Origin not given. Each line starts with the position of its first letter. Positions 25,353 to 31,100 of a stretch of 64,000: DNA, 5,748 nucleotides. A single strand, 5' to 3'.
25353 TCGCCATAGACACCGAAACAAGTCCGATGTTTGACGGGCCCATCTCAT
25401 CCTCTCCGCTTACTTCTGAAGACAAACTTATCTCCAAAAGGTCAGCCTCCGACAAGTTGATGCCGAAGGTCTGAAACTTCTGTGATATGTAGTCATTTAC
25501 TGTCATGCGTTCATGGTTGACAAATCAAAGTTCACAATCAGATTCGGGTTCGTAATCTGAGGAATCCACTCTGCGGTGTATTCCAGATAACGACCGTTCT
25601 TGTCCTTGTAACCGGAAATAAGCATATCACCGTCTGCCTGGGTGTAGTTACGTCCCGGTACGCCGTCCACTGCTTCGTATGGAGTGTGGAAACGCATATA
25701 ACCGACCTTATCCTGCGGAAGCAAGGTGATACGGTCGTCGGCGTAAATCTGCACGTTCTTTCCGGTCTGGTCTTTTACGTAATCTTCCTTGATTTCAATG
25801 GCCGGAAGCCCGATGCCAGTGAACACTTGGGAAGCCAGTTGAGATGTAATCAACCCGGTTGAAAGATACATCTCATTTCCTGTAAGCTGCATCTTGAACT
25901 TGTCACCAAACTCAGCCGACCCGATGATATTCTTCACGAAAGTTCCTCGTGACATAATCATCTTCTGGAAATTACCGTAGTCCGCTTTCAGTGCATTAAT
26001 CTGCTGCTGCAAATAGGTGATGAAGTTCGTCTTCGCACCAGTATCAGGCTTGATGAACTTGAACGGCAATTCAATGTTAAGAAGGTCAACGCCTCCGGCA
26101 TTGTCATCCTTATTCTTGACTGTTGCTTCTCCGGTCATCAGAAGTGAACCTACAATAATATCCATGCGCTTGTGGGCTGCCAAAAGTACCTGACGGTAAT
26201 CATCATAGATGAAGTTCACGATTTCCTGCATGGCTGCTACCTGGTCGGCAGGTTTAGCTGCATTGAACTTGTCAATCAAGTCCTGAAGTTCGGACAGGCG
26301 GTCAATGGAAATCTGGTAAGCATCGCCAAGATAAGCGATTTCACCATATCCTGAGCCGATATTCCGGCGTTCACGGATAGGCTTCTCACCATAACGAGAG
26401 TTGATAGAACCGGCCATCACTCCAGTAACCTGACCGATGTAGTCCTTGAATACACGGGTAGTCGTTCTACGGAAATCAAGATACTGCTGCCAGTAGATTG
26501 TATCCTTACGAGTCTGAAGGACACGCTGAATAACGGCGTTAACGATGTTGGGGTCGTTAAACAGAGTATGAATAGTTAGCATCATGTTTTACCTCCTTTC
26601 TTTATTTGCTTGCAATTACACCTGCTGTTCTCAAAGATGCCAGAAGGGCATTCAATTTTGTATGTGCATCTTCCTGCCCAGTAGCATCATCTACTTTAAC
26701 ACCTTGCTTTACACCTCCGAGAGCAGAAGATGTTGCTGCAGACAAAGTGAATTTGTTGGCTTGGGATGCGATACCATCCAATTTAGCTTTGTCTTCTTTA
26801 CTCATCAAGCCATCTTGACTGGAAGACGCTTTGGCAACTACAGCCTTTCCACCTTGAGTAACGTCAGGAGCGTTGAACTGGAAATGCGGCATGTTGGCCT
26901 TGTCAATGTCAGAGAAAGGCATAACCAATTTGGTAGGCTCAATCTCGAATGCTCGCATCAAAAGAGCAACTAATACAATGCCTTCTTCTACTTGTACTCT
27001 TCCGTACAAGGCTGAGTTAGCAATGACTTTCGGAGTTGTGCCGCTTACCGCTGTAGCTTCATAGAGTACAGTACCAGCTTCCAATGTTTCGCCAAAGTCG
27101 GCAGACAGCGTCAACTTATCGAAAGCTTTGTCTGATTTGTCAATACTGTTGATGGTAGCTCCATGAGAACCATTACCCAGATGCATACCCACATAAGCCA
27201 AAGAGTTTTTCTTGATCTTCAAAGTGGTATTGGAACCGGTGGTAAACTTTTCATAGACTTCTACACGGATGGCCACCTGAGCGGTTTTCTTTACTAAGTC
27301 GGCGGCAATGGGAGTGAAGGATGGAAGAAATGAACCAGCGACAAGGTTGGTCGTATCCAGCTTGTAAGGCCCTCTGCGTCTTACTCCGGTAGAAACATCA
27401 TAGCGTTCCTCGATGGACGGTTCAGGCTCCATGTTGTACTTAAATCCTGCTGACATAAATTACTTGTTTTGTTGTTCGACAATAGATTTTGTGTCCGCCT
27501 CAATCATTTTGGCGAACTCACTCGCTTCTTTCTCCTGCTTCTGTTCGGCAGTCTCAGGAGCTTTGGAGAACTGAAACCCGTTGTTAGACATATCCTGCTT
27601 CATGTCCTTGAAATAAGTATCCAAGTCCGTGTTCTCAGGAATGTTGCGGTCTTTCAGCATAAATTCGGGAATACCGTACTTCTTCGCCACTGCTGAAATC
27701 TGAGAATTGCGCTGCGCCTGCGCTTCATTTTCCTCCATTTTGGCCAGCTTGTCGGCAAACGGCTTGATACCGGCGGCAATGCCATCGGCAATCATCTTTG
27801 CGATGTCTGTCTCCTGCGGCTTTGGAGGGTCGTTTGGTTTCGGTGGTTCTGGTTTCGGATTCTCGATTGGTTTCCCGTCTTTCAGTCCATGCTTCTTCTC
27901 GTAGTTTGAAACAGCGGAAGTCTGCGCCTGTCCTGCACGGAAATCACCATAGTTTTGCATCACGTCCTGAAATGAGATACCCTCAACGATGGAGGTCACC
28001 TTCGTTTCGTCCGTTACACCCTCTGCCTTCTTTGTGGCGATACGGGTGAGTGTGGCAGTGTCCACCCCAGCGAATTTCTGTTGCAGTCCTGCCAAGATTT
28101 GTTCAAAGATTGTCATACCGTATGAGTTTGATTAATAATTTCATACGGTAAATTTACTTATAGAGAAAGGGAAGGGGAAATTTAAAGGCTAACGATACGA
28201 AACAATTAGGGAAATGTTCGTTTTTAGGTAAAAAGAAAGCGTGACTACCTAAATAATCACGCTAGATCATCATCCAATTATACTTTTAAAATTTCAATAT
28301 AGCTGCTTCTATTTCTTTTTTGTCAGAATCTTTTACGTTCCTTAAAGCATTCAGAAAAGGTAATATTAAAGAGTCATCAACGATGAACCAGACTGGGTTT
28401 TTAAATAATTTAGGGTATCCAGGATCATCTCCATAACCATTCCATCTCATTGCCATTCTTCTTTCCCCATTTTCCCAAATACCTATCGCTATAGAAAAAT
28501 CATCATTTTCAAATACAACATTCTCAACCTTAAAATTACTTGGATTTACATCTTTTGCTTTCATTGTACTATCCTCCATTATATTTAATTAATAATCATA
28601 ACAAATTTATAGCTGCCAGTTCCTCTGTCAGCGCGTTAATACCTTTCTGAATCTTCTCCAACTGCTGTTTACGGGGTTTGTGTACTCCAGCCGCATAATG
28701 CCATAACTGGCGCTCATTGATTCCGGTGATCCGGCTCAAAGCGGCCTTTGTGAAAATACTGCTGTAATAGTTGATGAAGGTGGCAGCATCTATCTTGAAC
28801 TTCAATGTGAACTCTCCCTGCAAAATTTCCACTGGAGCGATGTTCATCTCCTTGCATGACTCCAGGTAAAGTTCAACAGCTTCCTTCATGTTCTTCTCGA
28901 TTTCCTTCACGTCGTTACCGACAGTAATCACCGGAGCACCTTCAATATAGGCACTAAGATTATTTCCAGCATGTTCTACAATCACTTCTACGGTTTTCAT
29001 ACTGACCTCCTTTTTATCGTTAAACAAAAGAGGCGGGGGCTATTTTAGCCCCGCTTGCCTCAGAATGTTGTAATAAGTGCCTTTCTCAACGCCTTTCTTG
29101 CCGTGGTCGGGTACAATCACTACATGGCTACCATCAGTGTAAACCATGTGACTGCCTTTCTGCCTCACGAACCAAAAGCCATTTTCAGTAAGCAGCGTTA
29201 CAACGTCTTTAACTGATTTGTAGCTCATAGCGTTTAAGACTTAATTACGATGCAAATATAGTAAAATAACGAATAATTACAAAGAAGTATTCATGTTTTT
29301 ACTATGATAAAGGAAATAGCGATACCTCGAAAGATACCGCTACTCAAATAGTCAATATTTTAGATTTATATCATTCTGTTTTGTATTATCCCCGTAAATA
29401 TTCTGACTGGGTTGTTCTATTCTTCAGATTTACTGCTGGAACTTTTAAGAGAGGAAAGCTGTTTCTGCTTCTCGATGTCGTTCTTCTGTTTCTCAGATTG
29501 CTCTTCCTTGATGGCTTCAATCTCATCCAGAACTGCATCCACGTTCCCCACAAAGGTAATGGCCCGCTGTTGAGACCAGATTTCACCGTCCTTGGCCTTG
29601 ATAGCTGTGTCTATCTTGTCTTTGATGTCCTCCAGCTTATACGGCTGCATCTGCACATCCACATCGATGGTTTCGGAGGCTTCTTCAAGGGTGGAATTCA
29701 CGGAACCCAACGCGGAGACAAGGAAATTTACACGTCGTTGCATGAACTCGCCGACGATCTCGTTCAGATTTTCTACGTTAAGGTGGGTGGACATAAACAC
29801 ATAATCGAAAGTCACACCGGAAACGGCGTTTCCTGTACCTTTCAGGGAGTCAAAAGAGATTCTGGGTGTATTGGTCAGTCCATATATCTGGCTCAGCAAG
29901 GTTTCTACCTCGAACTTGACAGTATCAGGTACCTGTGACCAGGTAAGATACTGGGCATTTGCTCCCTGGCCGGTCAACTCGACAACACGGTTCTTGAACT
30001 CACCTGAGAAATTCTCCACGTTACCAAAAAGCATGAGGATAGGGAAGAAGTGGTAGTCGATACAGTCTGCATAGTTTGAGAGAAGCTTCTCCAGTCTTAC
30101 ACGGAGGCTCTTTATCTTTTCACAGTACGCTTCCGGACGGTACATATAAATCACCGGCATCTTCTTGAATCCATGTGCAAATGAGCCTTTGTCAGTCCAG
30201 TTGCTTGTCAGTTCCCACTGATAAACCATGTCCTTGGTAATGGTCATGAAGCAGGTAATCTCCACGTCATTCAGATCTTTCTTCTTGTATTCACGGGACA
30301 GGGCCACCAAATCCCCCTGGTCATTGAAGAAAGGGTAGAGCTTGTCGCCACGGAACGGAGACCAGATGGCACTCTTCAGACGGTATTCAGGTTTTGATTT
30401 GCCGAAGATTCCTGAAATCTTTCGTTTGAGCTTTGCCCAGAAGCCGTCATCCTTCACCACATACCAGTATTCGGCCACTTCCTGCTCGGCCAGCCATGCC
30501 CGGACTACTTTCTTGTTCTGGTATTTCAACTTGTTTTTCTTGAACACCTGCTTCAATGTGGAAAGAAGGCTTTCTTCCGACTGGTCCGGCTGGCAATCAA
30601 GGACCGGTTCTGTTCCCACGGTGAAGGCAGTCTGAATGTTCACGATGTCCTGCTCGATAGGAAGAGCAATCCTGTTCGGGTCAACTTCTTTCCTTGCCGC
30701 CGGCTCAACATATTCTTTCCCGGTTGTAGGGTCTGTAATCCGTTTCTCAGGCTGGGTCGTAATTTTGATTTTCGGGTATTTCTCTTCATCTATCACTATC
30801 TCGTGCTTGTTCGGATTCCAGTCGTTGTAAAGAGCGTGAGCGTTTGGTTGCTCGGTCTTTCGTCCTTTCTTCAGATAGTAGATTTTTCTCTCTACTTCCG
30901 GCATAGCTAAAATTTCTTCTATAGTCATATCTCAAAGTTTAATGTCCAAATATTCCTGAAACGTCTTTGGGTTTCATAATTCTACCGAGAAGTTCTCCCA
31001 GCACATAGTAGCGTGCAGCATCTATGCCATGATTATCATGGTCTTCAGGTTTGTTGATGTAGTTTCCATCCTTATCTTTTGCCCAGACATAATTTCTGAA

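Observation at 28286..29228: Second, divergent HicA/HicB pair plus a 97-aa ORF between the scaffold and portal genes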

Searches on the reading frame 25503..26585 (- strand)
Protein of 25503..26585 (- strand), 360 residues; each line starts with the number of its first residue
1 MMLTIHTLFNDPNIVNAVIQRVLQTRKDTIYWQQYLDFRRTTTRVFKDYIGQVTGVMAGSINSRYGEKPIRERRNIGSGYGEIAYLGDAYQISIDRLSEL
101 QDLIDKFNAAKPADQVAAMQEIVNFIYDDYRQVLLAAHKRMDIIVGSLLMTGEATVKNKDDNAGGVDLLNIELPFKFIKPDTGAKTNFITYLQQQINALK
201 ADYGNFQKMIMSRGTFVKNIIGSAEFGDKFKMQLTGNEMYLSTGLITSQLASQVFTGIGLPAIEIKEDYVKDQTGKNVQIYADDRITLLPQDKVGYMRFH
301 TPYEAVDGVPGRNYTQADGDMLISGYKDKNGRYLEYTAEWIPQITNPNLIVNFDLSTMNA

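Call 4: search_protein_families(library=pfam, proteins=[window:25503-26585:-], max_evalue=0.01)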
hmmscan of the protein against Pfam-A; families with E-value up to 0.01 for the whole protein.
window:25503-26585:- (360 aa): 1 family
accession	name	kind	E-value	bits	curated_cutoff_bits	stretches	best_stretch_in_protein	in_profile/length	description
PF07996.16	T4SS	-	0.0023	18.8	24.7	0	76-120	117-161/197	Type IV secretion system proteins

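Call 5: search_protein_families(library=phrogs, proteins=[window:25503-26585:-], max_evalue=0.01)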
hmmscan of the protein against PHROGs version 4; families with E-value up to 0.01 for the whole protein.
window:25503-26585:- (360 aa): 1 family
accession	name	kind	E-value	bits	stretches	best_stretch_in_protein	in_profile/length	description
phrog_29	-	head and packaging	9.1e-28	98.6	1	1-358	21-361/439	major head protein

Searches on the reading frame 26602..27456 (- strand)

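Call 4: search_protein_families(library=pfam, proteins=[window:26602-27456:-], max_evalue=0.01)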
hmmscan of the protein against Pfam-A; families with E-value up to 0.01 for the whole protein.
window:26602-27456:- (284 aa): 1 family
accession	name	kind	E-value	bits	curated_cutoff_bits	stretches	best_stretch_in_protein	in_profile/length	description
PF11133.13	Phage_head_fibr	-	1.4e-84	284.2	24.6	1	5-282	14-277/277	Head fiber protein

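Call 5: search_protein_families(library=phrogs, proteins=[window:26602-27456:-], max_evalue=0.01)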
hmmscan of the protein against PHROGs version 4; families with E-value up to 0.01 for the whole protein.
window:26602-27456:- (284 aa): 9 families
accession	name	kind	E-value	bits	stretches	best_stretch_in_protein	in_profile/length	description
phrog_9196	-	unknown function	2.3e-82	276.7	1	1-196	1-197/205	-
phrog_20838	-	head and packaging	6.4e-12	46.7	1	237-282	42-87/88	head fiber protein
phrog_38707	-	unknown function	3.4e-07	30.3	1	190-238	321-369/675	-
phrog_20501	-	unknown function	5.2e-07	30.7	1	39-141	35-137/193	-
phrog_14753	-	head and packaging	1.1e-05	25.8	1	220-281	216-279/280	head fiber protein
phrog_6907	-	unknown function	1.7e-05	26.1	1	201-231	62-90/99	-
phrog_1954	-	head and packaging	0.00057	21.1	1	230-283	145-199/199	virion structural protein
phrog_8437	-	unknown function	0.0022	18.5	1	208-247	52-90/230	-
phrog_36886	-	unknown function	0.0057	16.3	1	206-237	196-227/605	-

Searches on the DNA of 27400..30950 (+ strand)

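Call 11: search_dna_similar(query=window:27400-30950:+, collection=phages, mode=distant, max_rows=30)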
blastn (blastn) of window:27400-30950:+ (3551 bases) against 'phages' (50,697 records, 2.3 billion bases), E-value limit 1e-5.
Records with a match: 2; places in all: 3; records where one place covers at least 80% of the query: 0.
Best place of each record, by identity: 60-80% 2.
By first word of the organism name: Bacteroides 1; Bacteriophage 1.
By host as written in the record: Bacteroides salyersiae BG8 1; - 1.
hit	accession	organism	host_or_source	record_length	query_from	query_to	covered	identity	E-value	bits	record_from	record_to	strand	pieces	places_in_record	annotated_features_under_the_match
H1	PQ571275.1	Bacteroides phage BS-TP2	Bacteroides salyersiae BG8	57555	22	756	21%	68.3%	1e-63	251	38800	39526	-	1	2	hypothetical protein (x2)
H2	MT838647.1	Bacteriophage sp.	human fecal samples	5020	1207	1865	19%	75.4%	2e-118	434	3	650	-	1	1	record has no annotation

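Call 52: get_annotated_region(hit=H1, flank=6000)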
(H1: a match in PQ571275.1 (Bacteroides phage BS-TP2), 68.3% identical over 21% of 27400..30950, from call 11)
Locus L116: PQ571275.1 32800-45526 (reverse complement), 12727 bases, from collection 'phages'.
description: Bacteroides phage BS-TP2, complete genome.
organism: Bacteroides phage BS-TP2 (NCBI taxid 3385222)
taxonomy: Viruses
host: Bacteroides salyersiae BG8; source: sewage from septic tank; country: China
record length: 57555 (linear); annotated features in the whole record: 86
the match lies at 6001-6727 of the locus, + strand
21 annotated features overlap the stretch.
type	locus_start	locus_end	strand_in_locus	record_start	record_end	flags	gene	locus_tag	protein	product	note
CDS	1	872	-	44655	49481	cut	-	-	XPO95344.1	tail length tape measure protein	BS-TP2_gp77; BS-TP2_gp77; None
CDS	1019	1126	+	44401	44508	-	-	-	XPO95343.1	hypothetical protein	BS-TP2_gp76; BS-TP2_gp76; None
CDS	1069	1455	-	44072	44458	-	-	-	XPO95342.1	hypothetical protein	BS-TP2_gp75; BS-TP2_gp75; None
CDS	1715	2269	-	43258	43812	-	-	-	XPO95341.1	tail protein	BS-TP2_gp74; BS-TP2_gp74; Annot2=(structure alignment-afuniprot50) AF-A0A173LXC8-F1-model_v4 Phage portal ...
CDS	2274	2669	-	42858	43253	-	-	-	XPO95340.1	hypothetical protein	BS-TP2_gp73; BS-TP2_gp73; Annot2=(structure alignment-afuniprot50) AF-A0A3M1JWX5-F1-model_v4 DUF3168 domain-containing ...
CDS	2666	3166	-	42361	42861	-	-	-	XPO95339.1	DUF2829 domain-containing protein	BS-TP2_gp72; BS-TP2_gp72; Annot2=(structure alignment-afuniprot50) AF-A0A0D1Y063-F1-model_v4 Phage related protein ...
CDS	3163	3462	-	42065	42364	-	-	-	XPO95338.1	hypothetical protein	BS-TP2_gp71; BS-TP2_gp71; None; HK97 gp10 family phage protein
CDS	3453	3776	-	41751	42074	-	-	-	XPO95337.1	Head-tail adaptor protein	BS-TP2_gp70; BS-TP2_gp70; Annot2=(structure alignment-afuniprot50) AF-A0A7Y0ST01-F1-model_v4 Phage head closure ...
CDS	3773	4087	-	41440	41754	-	-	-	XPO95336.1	hypothetical protein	BS-TP2_gp69; BS-TP2_gp69; None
CDS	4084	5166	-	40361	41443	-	-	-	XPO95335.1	major head protein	BS-TP2_gp68; BS-TP2_gp68; Annot2=(hmm profile search-phrog [Rank2]) phrog_29 major head protein;Annot3=(structure ...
CDS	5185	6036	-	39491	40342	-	-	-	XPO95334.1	hypothetical protein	BS-TP2_gp67; BS-TP2_gp67; None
CDS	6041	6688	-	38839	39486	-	-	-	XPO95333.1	hypothetical protein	BS-TP2_gp66; BS-TP2_gp66; None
CDS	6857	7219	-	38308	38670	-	-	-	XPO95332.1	transcriptional regulator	BS-TP2_gp65; BS-TP2_gp65; Annot2=(structure alignment-afuniprot50) AF-A0A3P1XW05-F1-model_v4 XRE family transcriptional ...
CDS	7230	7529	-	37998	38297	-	-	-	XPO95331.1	type II toxin-antitoxin system HigB family toxin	BS-TP2_gp64; BS-TP2_gp64; Annot2=(structure alignment-afuniprot50) AF-A0A139KYL1-F1-model_v4 Toxin-antitoxin ...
CDS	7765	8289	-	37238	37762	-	-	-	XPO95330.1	hypothetical protein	BS-TP2_gp63; BS-TP2_gp63; None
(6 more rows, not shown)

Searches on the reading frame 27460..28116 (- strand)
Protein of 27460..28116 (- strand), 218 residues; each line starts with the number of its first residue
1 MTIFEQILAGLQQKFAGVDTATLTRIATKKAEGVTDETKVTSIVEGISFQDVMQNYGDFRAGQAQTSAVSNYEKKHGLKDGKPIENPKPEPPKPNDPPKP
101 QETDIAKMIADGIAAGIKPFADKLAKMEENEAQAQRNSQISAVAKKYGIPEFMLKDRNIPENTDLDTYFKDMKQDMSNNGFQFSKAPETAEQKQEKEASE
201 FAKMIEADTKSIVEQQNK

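Call 4: search_protein_families(library=pfam, proteins=[window:27460-28116:-], max_evalue=0.01)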
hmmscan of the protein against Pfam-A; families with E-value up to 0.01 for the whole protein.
window:27460-28116:- (218 aa): 0 families

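Call 5: search_protein_families(library=phrogs, proteins=[window:27460-28116:-], max_evalue=0.01)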
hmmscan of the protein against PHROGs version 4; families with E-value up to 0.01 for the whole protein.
window:27460-28116:- (218 aa): 1 family
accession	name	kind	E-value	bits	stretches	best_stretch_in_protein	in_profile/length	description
phrog_5824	-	unknown function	2.9e-68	231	1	3-217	1-228/228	-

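Call 53: find_related_loci(query=window:27460-28116:-, collection=viral_contigs, flank=4000)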
Query window:27460-28116:- (218 aa) in viral_contigs; peptide patterns used: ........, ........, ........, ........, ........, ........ (x = any residue, [..] = any of these).
258 stretches matched a pattern; 244 encode a relative of the query (tblastn E <= 1e-3); the best 80 are kept; 80 distinct loci.
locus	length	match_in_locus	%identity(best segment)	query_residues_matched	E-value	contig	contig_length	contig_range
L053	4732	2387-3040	100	1-218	1e-146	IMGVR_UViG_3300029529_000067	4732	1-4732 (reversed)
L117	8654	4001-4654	100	1-218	1e-144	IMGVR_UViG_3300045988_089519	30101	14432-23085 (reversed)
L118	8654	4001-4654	100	1-218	1e-144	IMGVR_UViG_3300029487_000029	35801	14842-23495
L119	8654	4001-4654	100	1-218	1e-144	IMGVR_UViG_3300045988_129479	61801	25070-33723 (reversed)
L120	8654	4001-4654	100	1-218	1e-144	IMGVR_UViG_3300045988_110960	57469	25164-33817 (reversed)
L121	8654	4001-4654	100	1-218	1e-144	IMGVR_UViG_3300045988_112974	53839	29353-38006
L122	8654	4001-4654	100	1-218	1e-144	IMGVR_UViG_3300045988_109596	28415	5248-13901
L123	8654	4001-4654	100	1-218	1e-144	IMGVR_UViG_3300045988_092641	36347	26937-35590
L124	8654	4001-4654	100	1-218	1e-144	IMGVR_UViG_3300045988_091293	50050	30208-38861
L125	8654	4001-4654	100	1-218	1e-144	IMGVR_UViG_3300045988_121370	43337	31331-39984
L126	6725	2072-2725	100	1-218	1e-144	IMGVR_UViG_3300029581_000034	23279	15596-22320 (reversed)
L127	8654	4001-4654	100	1-218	1e-144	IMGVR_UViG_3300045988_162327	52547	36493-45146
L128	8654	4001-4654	100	1-218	1e-144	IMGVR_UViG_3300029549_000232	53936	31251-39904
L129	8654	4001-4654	100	1-218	1e-144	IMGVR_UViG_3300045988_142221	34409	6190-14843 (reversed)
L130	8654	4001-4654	100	1-218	1e-144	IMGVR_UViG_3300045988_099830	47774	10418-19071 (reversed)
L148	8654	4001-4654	100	1-218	5e-144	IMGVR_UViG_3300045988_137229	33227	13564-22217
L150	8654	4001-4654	100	1-218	4e-144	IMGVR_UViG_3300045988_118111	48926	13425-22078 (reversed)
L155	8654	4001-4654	100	1-218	5e-144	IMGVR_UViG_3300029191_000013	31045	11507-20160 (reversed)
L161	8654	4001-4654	100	1-218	3e-144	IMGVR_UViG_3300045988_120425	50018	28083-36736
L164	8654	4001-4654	100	1-218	8e-144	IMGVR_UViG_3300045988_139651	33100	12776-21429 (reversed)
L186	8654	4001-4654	99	1-218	1e-143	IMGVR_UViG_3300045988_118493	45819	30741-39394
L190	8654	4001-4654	99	1-218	2e-143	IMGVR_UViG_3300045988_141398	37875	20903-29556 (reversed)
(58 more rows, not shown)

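Call 56: search_protein_families(library=pfam, proteins=[L128:2915-3847:+, L164:2999-3847:+, L190:2850-3836:+, L155:3242-3844:+, L148:3180-3839:+, L150:3396-3848:+, L124:3424-3840:+, L161:3400-3849:+, L186:3131-3487:+], max_evalue=0.01)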
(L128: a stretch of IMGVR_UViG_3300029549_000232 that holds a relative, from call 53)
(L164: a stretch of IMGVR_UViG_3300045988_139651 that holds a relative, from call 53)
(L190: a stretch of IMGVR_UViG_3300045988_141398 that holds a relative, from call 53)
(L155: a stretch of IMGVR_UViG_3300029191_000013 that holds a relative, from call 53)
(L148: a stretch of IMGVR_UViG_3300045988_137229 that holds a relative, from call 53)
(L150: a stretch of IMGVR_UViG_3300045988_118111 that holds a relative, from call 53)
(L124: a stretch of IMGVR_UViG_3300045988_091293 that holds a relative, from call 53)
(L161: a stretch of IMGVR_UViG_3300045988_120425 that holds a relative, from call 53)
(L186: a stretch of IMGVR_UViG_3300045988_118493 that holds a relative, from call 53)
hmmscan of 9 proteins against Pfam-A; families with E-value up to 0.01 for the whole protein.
L128:2915-3847:+ (310 aa): 0 families

L164:2999-3847:+ (282 aa): 1 family
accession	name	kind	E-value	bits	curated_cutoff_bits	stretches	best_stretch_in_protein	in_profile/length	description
PF12686.12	DUF3800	-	1.2e-08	36.2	21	1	4-206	1-148/149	Protein of unknown function (DUF3800)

L190:2850-3836:+ (328 aa): 1 family
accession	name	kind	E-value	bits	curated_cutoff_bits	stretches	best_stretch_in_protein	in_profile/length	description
PF13271.11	DUF4062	-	6.7e-31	106.8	24.7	1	6-88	1-82/82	Domain of unknown function (DUF4062)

L155:3242-3844:+ (200 aa): 0 families

L148:3180-3839:+ (219 aa): 1 family
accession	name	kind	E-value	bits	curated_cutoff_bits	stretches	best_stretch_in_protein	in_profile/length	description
PF20990.2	DUF2207_C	-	0.0011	19.1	33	1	75-176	91-186/247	Predicted membrane protein (DUF2207) C-terminal domain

L150:3396-3848:+ (150 aa): 0 families

L124:3424-3840:+ (138 aa): 0 families

L161:3400-3849:+ (149 aa): 0 families

L186:3131-3487:+ (118 aa): 1 family
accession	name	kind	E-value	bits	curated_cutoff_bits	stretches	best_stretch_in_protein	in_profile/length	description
PF21732.2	DUF6864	-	2.1e-10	40.9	27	1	2-105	1-104/114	Domain of unknown function (DUF6864)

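Call 57: search_protein_families(library=padloc, proteins=[L128:2915-3847:+, L164:2999-3847:+, L190:2850-3836:+, L155:3242-3844:+, L148:3180-3839:+, L150:3396-3848:+, L124:3424-3840:+, L161:3400-3849:+, L186:3490-3846:+], max_evalue=0.01)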
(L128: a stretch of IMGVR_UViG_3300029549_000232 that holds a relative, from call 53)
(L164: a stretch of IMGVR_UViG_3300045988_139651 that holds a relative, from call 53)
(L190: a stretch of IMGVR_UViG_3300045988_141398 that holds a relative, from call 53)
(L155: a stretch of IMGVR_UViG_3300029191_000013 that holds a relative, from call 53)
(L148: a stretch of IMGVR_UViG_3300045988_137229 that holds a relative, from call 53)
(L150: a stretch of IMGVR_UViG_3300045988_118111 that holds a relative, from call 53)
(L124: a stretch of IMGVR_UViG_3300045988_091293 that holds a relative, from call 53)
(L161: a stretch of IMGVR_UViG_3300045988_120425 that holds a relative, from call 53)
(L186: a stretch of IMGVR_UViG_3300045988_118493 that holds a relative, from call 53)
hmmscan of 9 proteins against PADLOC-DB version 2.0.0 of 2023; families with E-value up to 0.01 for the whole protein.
L128:2915-3847:+ (310 aa): 2 families
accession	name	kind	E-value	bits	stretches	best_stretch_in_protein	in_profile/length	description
PDLC02355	Lit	-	2.3e-07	28.4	1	161-266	135-247/290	Lit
PDLC03011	peptidase_U41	-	0.0051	14.3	1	174-266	158-254/378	-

L164:2999-3847:+ (282 aa): 0 families

L190:2850-3836:+ (328 aa): 0 families

L155:3242-3844:+ (200 aa): 0 families

L148:3180-3839:+ (219 aa): 0 families

L150:3396-3848:+ (150 aa): 0 families

L124:3424-3840:+ (138 aa): 0 families

L161:3400-3849:+ (149 aa): 0 families

L186:3490-3846:+ (118 aa): 0 families

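Call 96: search_protein_families(library=phrogs, proteins=[L150:3396-3848:+, L148:3180-3839:+, L155:3242-3844:+, L124:3424-3840:+, L161:3400-3849:+, L186:3490-3846:+, L128:2915-3847:+], max_evalue=0.01)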
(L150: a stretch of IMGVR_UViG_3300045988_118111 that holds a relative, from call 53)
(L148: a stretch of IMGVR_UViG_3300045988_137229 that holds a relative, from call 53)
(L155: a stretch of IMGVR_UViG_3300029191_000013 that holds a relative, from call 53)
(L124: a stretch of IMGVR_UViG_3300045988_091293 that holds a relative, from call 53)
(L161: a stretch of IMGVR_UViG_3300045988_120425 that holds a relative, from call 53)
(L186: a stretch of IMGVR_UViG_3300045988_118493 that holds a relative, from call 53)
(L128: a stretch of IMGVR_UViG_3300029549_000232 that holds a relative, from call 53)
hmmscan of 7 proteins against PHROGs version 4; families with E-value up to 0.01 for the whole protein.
L150:3396-3848:+ (150 aa): 1 family
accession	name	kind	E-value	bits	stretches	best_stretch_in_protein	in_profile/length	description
phrog_10066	-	unknown function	1.2e-09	39.5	1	4-143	1-133/136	-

L148:3180-3839:+ (219 aa): 0 families

L155:3242-3844:+ (200 aa): 0 families

L124:3424-3840:+ (138 aa): 2 families
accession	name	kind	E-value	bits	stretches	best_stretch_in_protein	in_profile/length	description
phrog_10066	-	unknown function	2.2e-14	54.8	1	4-137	1-135/136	-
phrog_32273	-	unknown function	5.8e-06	27.6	1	59-134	41-107/113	-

L161:3400-3849:+ (149 aa): 1 family
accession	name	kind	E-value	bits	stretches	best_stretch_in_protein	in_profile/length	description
phrog_10066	-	unknown function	0.0002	22.6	1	5-143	4-134/136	-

L186:3490-3846:+ (118 aa): 1 family
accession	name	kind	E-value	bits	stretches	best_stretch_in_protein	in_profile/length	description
phrog_32870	-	unknown function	2.8e-13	51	1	14-116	19-118/120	-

L128:2915-3847:+ (310 aa): 0 families
